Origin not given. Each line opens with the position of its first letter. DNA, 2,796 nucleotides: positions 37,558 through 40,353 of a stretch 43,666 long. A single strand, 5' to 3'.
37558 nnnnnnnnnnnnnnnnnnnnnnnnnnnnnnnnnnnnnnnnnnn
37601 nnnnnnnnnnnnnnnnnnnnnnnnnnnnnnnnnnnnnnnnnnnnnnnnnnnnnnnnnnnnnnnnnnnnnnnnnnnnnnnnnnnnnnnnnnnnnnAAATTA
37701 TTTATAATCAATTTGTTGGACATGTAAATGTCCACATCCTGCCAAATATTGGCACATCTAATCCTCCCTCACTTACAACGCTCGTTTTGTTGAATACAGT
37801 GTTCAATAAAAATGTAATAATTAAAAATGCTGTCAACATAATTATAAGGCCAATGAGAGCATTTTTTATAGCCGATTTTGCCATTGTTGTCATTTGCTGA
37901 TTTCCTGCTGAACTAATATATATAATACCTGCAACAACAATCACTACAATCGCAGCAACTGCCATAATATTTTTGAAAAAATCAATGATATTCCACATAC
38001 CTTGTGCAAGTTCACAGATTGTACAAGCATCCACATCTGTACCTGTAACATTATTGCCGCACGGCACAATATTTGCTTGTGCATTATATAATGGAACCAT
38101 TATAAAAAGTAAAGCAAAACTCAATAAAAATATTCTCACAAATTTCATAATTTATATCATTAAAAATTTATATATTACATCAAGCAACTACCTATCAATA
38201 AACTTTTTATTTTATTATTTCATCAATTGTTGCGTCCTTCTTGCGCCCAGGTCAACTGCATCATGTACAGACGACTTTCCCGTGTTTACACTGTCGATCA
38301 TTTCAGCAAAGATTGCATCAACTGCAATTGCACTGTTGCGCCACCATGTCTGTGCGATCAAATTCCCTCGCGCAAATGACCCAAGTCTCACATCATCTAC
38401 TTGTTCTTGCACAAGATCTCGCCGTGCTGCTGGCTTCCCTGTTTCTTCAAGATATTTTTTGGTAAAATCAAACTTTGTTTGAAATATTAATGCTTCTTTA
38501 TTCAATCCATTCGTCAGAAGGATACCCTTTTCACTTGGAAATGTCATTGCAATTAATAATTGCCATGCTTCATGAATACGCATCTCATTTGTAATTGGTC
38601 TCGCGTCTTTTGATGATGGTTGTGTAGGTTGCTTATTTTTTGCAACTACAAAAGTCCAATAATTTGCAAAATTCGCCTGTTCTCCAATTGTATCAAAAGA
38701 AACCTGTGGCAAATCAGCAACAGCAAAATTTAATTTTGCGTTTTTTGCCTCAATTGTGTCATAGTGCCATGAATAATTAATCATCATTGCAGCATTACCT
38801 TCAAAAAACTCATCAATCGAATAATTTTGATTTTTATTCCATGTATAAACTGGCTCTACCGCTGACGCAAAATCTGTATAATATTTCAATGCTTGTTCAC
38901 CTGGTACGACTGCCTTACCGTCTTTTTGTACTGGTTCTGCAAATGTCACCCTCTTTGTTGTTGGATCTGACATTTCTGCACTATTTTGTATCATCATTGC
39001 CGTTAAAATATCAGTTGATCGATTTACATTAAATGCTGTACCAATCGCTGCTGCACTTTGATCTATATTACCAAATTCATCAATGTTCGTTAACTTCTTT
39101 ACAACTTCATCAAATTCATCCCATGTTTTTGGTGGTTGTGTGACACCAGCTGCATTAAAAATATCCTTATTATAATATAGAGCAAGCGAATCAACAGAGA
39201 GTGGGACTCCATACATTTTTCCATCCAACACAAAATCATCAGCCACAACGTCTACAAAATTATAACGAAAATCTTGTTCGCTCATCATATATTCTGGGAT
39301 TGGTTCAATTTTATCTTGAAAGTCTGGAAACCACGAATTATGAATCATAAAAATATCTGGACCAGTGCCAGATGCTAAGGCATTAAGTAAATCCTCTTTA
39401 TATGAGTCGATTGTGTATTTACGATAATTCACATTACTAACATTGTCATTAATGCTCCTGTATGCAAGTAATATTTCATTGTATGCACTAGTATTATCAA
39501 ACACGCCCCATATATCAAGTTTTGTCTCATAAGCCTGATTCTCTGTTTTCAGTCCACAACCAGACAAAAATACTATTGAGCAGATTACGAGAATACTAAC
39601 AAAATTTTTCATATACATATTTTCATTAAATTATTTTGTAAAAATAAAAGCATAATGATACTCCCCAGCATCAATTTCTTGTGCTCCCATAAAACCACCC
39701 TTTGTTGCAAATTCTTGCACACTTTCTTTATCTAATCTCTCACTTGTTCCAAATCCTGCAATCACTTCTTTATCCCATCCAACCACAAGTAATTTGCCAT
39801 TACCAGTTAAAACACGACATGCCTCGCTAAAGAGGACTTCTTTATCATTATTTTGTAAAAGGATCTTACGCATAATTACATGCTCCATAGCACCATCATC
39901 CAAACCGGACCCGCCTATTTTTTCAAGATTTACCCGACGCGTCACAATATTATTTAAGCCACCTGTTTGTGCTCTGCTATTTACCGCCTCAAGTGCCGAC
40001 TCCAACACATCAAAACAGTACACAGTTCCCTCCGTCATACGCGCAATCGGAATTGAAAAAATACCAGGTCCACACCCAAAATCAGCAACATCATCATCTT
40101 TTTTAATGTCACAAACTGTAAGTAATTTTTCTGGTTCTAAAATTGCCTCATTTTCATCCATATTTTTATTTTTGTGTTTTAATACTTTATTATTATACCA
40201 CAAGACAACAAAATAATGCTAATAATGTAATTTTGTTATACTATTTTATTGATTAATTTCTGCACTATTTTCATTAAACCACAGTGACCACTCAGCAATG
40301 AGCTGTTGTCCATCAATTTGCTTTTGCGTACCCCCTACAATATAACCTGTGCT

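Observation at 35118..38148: Seven tandem VirB2/TrbC-like mini-pilin paralogs (eight domains) with variable exposed ends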

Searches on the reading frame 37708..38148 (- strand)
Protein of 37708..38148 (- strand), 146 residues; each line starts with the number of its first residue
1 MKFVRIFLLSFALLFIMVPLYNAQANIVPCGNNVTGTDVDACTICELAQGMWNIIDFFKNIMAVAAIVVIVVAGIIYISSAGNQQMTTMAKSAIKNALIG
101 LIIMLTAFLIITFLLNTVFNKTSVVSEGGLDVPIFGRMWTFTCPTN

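Call 3: search_protein_families(library=pfam, proteins=[window:37708-38148:-], max_evalue=1)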
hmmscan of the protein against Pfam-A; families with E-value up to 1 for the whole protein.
window:37708-38148:- (146 aa): 4 families
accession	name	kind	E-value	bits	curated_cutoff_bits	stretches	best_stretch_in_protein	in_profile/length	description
PF18895.5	T4SS_pilin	-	1.3e-10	41.6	26.6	1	53-114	11-71/71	Type IV secretion system pilin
PF02322.20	Cyt_bd_oxida_II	-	0.0077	16.1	35.6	1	28-115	130-212/302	Cytochrome bd terminal oxidase subunit II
PF01184.24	Gpr1_Fun34_YaaH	-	0.013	15.6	25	1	8-124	25-140/207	GPR1/FUN34/yaaH family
PF06799.16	CGLD27-like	-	0.7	10.4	25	1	51-106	26-81/143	Conserved in the green lineage and diatoms 27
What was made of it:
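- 37708..38148 (-): g7, class A pilin-like protein (146 aa). Signal peptide, Cys-rich exposed N-segment (VPCG...CTIC), divergent loop SSAGNQQ, long C-tail ending W..F.C. PF18895 at 41.6 bits (call 3).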

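Call 19: search_protein_families(library=ncbifam, proteins=[window:37708-38148:-], max_evalue=0.01)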
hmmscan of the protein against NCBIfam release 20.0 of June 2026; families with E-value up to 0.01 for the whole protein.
window:37708-38148:- (146 aa): 1 family
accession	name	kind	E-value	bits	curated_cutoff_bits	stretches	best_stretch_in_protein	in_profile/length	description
NF045849.1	ICE_MMCAP2_0565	equivalog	5.1e-06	26.1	40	1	58-117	17-79/80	Mbov_0395 family pilin-like conjugal transfer protein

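Call 55: find_homologous_proteins(query=window:37708-38148:-, max_evalue=0.001)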
Query window:37708-38148:- (146 aa): 10 proteins with E <= 0.001 among 119 candidates.
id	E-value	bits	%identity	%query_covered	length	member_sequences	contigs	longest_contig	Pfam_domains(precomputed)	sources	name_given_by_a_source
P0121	2.1e-81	288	99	95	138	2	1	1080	PF18895.6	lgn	-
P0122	1.5e-66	240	79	100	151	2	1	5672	PF18895.6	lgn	-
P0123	7.6e-49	183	67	99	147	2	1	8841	PF18895.6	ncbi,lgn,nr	ncbi:MAG: hypothetical protein U9Q12_04190 [Patescibacteria group bacterium]|nr:hypothetical protein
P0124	3.9e-43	165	62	100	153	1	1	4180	PF18895.6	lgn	-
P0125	2.6e-35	139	55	86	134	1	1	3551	PF18895.6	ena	-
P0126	5.3e-34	135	52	90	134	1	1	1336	PF18895.6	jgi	-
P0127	1.9e-32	130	50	99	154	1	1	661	PF18895.6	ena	-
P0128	2.3e-32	130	51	98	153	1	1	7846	PF18895.6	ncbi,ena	-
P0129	4.4e-26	109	49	98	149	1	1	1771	PF18895.6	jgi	jgi:hypothetical protein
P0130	3.3e-22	97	48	84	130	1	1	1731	PF18895.6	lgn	-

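Call 60: find_encoding_contigs(protein=P0122, flank=10000, max_places=2)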
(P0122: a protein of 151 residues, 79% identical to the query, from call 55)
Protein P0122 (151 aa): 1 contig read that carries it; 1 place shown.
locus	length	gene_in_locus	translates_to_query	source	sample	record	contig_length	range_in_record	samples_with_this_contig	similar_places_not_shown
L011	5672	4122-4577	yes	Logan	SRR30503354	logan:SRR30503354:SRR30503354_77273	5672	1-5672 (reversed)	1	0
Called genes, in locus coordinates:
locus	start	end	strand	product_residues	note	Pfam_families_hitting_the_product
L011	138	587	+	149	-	PF01475:FUR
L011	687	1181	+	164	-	PF01242:PTPS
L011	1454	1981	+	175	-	-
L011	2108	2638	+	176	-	PF05175:MTS, PF06325:PrmA (weak), PF13847:Methyltransf_31, PF08241:Methyltransf_11, PF08242:Methyltransf_12 (weak), PF13649:Methyltransf_25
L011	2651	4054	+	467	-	PF01547:SBP_bac_1, PF13416:SBP_bac_8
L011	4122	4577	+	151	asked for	PF18895:T4SS_pilin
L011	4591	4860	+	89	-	PF18895:T4SS_pilin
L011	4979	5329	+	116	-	PF18895:T4SS_pilin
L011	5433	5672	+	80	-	?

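Call 63: predict_structure(alignment_id=A4)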
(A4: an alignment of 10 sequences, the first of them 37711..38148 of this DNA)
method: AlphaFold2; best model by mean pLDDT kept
length: 146 residues; sequences in the alignment: 10
mean_pLDDT: 60.7   pTM: 0.41
mean pLDDT of the five models: 60.7, 55.6, 53.4, 52.5, 52.5
residues with pLDDT >= 90: 0; 70-90: 52; 50-70: 44; < 50: 50
segments of 3 or more residues with pLDDT < 50: 21-26, 28-45, 121-146
pLDDT, mean of each block of 10 residues (from residue 1): 62 60 45 44 51 69 75 73 70 78 79 65 45 44 39
secondary structure, 60 per line:
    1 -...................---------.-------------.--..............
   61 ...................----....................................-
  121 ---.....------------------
elements in order: H2-20 H47-79 H84-119 H124-128
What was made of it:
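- Tried and rejected: The AF2 model of class A had pLDDT below 50 in the Cys-bearing parts, so no disulfide geometry can be claimed (call 63).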

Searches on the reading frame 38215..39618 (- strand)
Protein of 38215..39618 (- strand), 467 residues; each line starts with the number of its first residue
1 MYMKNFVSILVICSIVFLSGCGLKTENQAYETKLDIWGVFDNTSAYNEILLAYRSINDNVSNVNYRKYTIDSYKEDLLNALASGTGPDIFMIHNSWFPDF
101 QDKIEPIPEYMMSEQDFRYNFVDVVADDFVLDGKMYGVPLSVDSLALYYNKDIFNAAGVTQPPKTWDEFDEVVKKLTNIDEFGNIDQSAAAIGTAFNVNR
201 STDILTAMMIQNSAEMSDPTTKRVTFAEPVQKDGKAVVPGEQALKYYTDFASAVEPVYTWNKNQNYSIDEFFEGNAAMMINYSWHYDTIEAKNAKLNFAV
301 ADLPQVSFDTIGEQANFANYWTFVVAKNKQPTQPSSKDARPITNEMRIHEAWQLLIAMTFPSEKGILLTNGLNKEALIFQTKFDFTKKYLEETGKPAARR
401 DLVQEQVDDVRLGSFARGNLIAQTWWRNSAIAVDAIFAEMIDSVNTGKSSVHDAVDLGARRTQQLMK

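Call 6: search_protein_families(library=pfam, proteins=[window:38215-39618:-], max_evalue=0.001)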
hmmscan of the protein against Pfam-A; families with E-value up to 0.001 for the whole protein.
window:38215-39618:- (467 aa): 2 families
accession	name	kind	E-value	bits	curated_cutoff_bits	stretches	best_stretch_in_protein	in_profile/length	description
PF01547.30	SBP_bac_1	-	2.5e-29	103.7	26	1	63-331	26-290/307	Bacterial extracellular solute-binding protein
PF13416.11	SBP_bac_8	-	1.3e-25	91.2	27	1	62-330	13-233/279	Bacterial extracellular solute-binding protein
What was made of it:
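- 38215..39618 (-): Lipoprotein-type solute-binding protein (SBP_bac_1). It is the conserved immediate upstream neighbour and may be co-transcribed. A functional link is unproven. Pfam hit (call 6).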

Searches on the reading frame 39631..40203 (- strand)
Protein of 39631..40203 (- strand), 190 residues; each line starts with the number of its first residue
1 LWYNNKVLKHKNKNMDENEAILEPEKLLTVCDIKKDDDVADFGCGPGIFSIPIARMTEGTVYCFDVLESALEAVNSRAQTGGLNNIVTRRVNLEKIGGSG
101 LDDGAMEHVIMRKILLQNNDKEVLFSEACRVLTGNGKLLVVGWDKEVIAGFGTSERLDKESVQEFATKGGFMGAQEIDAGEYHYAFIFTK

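Call 6: search_protein_families(library=pfam, proteins=[window:39631-40203:-], max_evalue=0.001)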
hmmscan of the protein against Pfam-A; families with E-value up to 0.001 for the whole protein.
window:39631-40203:- (190 aa): 6 families
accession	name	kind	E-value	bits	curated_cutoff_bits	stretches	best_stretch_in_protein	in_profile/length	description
PF13847.12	Methyltransf_31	-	3.6e-12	46.6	27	1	33-148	1-119/145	Methyltransferase domain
PF13649.12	Methyltransf_25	-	3e-10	41.1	27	1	39-136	1-97/97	Methyltransferase domain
PF08241.18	Methyltransf_11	-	1.1e-09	39.2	21.2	1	41-139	2-94/95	Methyltransferase domain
PF05175.20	MTS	-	1.9e-07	31.3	23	1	27-142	23-140/170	Methyltransferase small domain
PF06325.19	PrmA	-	3e-05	24.1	22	1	33-88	159-214/296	Ribosomal protein L11 methyltransferase (PrmA)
PF08242.18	Methyltransf_12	-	0.00037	21.6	30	1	41-138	2-98/98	Methyltransferase domain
